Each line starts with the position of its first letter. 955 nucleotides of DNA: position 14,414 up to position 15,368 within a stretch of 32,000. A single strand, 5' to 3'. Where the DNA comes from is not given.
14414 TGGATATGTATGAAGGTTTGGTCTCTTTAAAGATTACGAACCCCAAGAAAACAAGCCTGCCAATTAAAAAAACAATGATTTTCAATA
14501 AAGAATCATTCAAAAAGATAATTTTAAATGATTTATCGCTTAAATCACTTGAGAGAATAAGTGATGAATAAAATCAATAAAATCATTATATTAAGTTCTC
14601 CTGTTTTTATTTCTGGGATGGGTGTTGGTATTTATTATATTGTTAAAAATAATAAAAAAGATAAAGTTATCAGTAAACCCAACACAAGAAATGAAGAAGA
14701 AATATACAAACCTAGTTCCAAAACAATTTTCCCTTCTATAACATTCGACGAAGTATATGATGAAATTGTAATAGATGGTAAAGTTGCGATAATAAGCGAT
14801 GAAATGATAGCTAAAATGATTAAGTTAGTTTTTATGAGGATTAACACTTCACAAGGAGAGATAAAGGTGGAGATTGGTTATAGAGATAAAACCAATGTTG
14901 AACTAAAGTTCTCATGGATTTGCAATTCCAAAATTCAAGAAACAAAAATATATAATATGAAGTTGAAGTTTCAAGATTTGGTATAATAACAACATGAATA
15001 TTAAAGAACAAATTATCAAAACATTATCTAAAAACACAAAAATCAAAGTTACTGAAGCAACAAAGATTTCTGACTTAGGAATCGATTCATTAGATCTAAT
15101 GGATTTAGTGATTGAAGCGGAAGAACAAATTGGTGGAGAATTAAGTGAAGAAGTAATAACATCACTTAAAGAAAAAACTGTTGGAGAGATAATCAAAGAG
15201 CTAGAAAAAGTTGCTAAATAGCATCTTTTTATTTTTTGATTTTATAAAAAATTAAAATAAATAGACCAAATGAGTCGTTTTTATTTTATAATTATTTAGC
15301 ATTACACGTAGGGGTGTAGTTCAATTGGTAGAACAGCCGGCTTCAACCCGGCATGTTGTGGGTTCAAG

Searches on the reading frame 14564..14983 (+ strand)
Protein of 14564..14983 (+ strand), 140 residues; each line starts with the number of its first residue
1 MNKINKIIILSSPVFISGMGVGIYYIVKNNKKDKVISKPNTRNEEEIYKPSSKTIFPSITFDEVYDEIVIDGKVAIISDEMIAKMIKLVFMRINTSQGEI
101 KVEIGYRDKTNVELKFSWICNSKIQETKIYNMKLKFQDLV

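Call 6: search_protein_families(library=pfam, proteins=[window:14564-14983:+], max_evalue=1)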
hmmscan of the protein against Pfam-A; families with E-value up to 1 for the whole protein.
seq(140 aa): 2 families
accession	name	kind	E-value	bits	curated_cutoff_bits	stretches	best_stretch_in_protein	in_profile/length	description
PF05771.16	Pox_A31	-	0.0048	17.4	22.4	1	47-101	38-92/113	Poxvirus A31 protein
PF20405.4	DUF6695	-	0.11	13.2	25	0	15-42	3-32/79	DUF6695 C-terminal domain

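Call 7: search_protein_families(library=ncbifam, proteins=[window:14564-14983:+], max_evalue=1)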
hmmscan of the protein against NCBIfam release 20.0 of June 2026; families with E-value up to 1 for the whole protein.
seq(140 aa): 1 family
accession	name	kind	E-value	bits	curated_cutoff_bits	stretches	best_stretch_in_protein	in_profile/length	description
NF045957.1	MHO_1590_dom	subfamily_domain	5.5e-18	65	42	1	55-135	2-81/81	MHO_1590 family protein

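Call 10: search_protein_families(library=phrogs, proteins=[window:14564-14983:+], max_evalue=1)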
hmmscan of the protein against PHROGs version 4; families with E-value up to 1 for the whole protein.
seq(140 aa): 2 families
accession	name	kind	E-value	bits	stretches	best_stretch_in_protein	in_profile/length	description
phrog_14108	-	unknown function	0.094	13.5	1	62-126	38-105/162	-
phrog_26206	-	unknown function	0.2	12.8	1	14-36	5-27/45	-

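Call 11: search_protein_families(library=padloc, proteins=[window:14564-14983:+], max_evalue=1)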
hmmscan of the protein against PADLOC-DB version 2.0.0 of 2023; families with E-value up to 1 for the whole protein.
seq(140 aa): 0 families

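Call 35: find_homologous_proteins(query=window:14564-14983:+)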
Query seq(140 aa) (140 aa): 4 proteins with E <= 0.001 among 45 candidates.
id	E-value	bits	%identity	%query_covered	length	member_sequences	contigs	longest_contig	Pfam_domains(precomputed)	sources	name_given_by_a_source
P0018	2.9e-82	291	100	100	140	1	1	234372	-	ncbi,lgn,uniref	ncbi:MHO_1590 family protein [Mycoplasma todarodis]|uniref:MHO_1590 family protein n=1 Tax=Mycoplasm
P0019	1.6e-70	253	84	100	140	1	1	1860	-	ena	-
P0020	8.1e-59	215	76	100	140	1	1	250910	-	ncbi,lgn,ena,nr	ncbi:MAG: hypothetical protein HRT98_00565 [Mycoplasmatales bacterium]|nr:hypothetical protein [Myco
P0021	2.4e-41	159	60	97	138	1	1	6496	-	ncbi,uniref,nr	ncbi:MHO_1590 family protein [Mycoplasma todarodis]|uniref:Uncharacterized protein n=1 Tax=Mycoplasm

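Call 51: search_solved_structures(query=A3, max_evalue=1)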
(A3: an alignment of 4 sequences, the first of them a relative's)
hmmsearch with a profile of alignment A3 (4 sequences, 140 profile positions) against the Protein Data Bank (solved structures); distinct sequences matched with E-value up to 1: 4.
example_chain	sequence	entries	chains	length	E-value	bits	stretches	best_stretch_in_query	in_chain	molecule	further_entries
5by4_A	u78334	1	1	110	0.31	14.3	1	13-70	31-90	Protein TolR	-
9ddm_Y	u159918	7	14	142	0.5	13.6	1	13-70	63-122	Tol-Pal system protein TolR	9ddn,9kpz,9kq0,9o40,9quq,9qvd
9k49_F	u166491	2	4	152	0.58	13.4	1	13-70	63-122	Tol-Pal system protein TolR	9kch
8odt_F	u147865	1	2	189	0.95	12.7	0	13-70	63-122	Tol-Pal system protein TolR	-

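Call 54: predict_structure(alignment_id=A3)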
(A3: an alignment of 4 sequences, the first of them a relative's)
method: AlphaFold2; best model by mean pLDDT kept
length: 140 residues; sequences in the alignment: 4
mean_pLDDT: 50.5   pTM: 0.52
mean pLDDT of the five models: 50.5, 45.1, 44.6, 44.1, 42.2
residues with pLDDT >= 90: 0; 70-90: 19; 50-70: 64; < 50: 57
segments of 3 or more residues with pLDDT < 50: 1-52, 137-140
pLDDT, mean of each block of 10 residues (from residue 1): 27 27 34 30 30 56 57 58 64 60 62 72 76 53
secondary structure, 60 per line:
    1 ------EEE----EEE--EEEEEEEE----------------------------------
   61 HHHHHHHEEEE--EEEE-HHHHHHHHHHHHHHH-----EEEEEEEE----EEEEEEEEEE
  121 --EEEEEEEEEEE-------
elements in order: E7-9 E14-16 E19-26 H61-67 E68-71 E74-77 H79-93 E99-106 E111-120 E123-133

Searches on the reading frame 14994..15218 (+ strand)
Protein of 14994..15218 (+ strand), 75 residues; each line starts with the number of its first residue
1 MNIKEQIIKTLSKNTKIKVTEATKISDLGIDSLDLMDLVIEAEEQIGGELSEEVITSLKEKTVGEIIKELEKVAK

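Call 38: search_protein_families(library=ncbifam, proteins=[window:14994-15218:+], max_evalue=0.1)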
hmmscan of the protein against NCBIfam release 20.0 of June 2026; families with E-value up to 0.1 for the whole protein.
seq(75 aa): 17 families
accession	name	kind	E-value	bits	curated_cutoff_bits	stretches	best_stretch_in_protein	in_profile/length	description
TIGR00517.1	acyl_carrier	equivalog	2.2e-10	40.3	70.45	1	3-71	8-74/77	acyl carrier protein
NF002148.0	PRK00982.1-2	subfamily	1.1e-08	34.8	71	1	3-72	9-76/79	acyl carrier protein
NF002151.0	PRK00982.1-5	equivalog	4.2e-08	33.2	92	1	3-73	8-76/78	acyl carrier protein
NF002150.0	PRK00982.1-4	subfamily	1.4e-07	31.6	66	1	2-70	9-75/80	acyl carrier protein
NF009104.0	PRK12449.1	equivalog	3.3e-07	30.2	70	1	6-69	12-74/80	acyl carrier protein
NF002147.0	PRK00982.1-1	equivalog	6.3e-06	25.9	84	1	21-72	30-79/83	acyl carrier protein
NF003757.0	PRK05350.1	equivalog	1.7e-05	24.9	65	1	14-73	18-79/83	acyl carrier protein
NF002149.0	PRK00982.1-3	equivalog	2.2e-05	24.3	106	1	3-54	8-59/78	acyl carrier protein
NF040636.1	AcpM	exception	4e-05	23.6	146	1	20-73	27-78/93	meromycolate extension acyl carrier protein AcpM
NF005079.0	PRK06508.1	equivalog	7.1e-05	23.1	83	1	7-54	11-59/93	acyl carrier protein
NF006031.0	PRK08172.1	equivalog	0.00035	21.2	76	1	3-68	9-72/82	acyl carrier protein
NF004533.0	PRK05883.1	equivalog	0.00075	19.3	72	1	14-66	35-89/100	acyl carrier protein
NF005798.0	PRK07639.1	equivalog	0.0066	16.8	100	1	23-73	30-81/91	petrobactin biosynthesis protein AsbD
NF058660.1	cispen_ACP_AmcB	equivalog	0.011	15.9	80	1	26-72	31-77/80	cispentacin biosynthesis acyl carrier protein AmcB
NF003464.0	PRK05087.1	equivalog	0.027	14.5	68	1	1-72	1-76/78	D-alanine--poly(phosphoribitol) ligase subunit DltC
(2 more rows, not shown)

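Call 43: find_related_loci(query=A2, collection=genome_contigs, flank=6000)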
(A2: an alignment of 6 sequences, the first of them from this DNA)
Query A2 (75 aa) in genome_contigs; peptide patterns used: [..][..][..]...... (x = any residue, [..] = any of these).
373 stretches matched a pattern; 153 encode a relative of the query (tblastn E <= 1e-3); the best 80 are kept; 80 distinct loci.
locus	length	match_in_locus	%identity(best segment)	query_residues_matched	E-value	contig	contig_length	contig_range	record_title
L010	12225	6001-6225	99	1-75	5e-40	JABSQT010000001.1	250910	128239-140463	MAG: Mycoplasmatales bacterium isolate DT_67 DT-Mycoplasmatales-1_scaffold_1, whole genome shotgun sequence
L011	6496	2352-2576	92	1-75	1e-37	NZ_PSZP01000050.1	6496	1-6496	Mycoplasma todarodis strain 5H scaffold_104, whole genome shotgun sequence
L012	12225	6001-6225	72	1-75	6e-28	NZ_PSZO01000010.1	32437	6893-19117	Mycoplasma marinum strain PE scaffold_9, whole genome shotgun sequence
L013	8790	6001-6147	45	11-59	7e-10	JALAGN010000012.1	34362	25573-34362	MAG: Spiroplasma sp. isolate feces_b_bin.14 k141_4399, whole genome shotgun sequence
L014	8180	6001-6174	47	1-58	9e-10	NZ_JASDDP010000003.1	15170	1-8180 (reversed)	Mycoplasma phocimorsus strain M5725 Mg5725__NODE_17_length_15170_cov_33.824370, whole genome shotgun sequence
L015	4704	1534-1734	43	1-68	8e-10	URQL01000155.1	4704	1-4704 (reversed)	uncultured Erysipelotrichaceae bacterium isolate UMGS1249 genome assembly, contig: NODE_6018_length_4704_cov_2.971392, w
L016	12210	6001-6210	42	1-72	2e-9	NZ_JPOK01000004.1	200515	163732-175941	Mycoplasma buteonis strain ATCC 51371 EI91DRAFT_scaffold00001.1_C, whole genome shotgun sequence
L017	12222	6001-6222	38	1-75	7e-9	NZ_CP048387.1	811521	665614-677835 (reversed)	Spiroplasma sp. TIUS-1 chromosome, complete genome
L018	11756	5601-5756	54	18-70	1e-8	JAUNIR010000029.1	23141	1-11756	MAG: Lachnospiraceae bacterium isolate S28M_St_metabat_86 NODE_1627_length_23141_cov_9.230183, whole genome shotgun sequ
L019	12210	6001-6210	39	1-71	2e-8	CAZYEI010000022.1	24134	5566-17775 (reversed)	MAG TPA_asm: uncultured Eubacteriales bacterium isolate SRP225648_co1_239 genome assembly, contig: NODE_4707_length_2413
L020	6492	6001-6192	42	2-67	2e-8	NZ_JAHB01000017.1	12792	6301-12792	Mycoplasmopsis cricetuli ATCC 35279 U744DRAFT_scaffold00017.17_C, whole genome shotgun sequence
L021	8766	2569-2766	49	1-67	4e-8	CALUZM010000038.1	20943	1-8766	MAG: uncultured Massilimicrobiota sp. isolate BRZ_IC__bin65 genome assembly, contig: BRZ_IC__NODE_4340_length_20943_cov_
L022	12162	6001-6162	46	1-53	8e-8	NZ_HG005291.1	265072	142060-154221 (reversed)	Candidatus Stoquefichus massiliensis AP9, whole genome shotgun sequence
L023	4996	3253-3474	33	1-73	7e-8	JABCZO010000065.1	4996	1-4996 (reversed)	MAG: Gammaproteobacteria bacterium isolate Inc-BW-C-12-M_MAG77 Ga0210394_10029063, whole genome shotgun sequence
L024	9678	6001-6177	46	14-71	6e-8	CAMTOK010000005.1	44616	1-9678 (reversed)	MAG TPA_asm: uncultured Erysipelotrichaceae bacterium isolate SRR7610121_bin.1_metaWRAP_v1.3_MAG genome assembly, contig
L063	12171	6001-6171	40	15-70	2e-6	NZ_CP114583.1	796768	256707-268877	Candidatus Mycoplasma mahonii isolate OP267 chromosome, complete genome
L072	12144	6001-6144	42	18-67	5e-6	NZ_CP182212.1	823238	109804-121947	Mycoplasma sp. 005V chromosome, complete genome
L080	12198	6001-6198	40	1-68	5e-6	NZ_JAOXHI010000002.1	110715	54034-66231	Mycoplasma enhydrae strain 6803-13 NODE_2_length_110715_cov_394.909954, whole genome shotgun sequence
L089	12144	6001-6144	42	18-67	1e-5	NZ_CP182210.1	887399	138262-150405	Mycoplasma sp. VS42A chromosome, complete genome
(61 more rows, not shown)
